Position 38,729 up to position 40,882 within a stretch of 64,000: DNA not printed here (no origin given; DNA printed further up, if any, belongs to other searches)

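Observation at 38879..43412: Orphan 617-aa protein and convergent membrane / transglutaminase-like pair downstream of Hsp20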

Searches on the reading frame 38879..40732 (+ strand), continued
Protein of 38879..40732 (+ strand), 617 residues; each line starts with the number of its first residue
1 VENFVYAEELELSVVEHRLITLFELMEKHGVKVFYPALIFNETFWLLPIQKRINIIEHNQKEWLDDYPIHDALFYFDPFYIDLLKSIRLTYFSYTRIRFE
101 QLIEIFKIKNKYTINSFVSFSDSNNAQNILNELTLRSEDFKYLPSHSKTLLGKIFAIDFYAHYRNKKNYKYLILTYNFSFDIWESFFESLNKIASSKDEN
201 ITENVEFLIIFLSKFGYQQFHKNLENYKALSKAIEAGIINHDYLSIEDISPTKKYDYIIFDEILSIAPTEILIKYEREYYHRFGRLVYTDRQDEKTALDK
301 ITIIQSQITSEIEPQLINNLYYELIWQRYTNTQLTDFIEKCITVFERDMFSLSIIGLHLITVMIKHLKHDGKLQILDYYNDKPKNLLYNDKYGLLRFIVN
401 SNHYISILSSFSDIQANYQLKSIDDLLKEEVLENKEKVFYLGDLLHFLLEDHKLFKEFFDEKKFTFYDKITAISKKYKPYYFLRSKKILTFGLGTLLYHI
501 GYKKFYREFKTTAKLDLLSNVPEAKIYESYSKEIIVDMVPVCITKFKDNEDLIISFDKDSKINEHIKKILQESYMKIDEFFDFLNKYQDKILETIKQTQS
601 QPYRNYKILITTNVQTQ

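Call 77: find_encoding_contigs(protein=P0035, flank=6000, max_places=1)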
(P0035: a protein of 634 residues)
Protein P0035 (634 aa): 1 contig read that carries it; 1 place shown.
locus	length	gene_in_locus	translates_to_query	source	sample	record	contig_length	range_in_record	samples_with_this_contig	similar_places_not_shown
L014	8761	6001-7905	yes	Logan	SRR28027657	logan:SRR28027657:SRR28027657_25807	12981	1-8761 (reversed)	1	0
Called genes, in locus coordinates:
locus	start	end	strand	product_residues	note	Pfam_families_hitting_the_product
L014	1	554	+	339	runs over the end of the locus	-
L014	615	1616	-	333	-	-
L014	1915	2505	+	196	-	PF01467:CTP_transf_like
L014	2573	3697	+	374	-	PF00383:dCMP_cyt_deam_1, PF14437:MafB19-deam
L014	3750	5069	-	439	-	PF01636:APH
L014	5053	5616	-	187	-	PF01029:NusB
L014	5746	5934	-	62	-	PF01783:Ribosomal_L32p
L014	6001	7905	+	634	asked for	-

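Call 78: find_encoding_contigs(protein=P0037, flank=6000, max_places=1)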
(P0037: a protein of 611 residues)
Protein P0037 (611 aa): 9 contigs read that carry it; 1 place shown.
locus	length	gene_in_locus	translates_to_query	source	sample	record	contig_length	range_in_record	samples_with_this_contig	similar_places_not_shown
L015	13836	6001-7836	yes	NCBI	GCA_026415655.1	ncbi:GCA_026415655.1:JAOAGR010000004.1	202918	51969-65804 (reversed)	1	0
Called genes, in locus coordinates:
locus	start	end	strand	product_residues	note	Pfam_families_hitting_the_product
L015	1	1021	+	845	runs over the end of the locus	PF00690:Cation_ATPase_N, PF00122:E1-E2_ATPase, PF00702:Hydrolase, PF13246:Cation_ATPase, PF08282:Hydrolase_3 (weak), PF00689:Cation_ATPase_C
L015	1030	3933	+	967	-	PF04851:ResIII, PF00270:DEAD, PF19778:RE_endonuc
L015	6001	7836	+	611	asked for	-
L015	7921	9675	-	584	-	-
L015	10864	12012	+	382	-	PF00712:DNA_pol3_beta, PF02767:DNA_pol3_beta_2, PF02768:DNA_pol3_beta_3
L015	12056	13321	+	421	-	-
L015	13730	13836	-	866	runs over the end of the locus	PF13229:Beta_helix, PF05048:NosD (weak), PF13229:Beta_helix, PF05048:NosD (weak), PF13229:Beta_helix (weak), PF13385:Laminin_G_3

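Call 80: search_protein_families(library=padloc, proteins=[window:38879-40732:+], max_evalue=1)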
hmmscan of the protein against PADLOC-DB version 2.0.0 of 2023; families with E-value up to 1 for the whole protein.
window:38879-40732:+ (617 aa): 0 families

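Call 89: find_encoding_contigs(protein=P0038, flank=6000, max_places=1)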
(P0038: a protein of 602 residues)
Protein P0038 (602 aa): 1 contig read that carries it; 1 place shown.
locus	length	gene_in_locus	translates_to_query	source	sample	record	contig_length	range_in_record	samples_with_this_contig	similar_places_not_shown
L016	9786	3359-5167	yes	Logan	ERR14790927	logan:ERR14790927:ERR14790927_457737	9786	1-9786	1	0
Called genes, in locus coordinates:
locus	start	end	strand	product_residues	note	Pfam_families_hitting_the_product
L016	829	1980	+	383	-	PF03824:NicO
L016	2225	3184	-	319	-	-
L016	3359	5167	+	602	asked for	-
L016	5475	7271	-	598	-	PF01841:Transglut_core (weak)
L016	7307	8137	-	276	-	-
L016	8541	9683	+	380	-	PF00712:DNA_pol3_beta, PF02767:DNA_pol3_beta_2, PF02768:DNA_pol3_beta_3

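Call 90: find_encoding_contigs(protein=P0034, flank=6000, max_places=1)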
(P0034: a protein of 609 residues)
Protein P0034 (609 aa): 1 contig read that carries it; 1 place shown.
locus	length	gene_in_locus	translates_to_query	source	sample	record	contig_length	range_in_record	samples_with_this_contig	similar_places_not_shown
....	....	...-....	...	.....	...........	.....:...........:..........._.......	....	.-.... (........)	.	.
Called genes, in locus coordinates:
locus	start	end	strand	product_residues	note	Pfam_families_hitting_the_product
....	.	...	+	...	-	?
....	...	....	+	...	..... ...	-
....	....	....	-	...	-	?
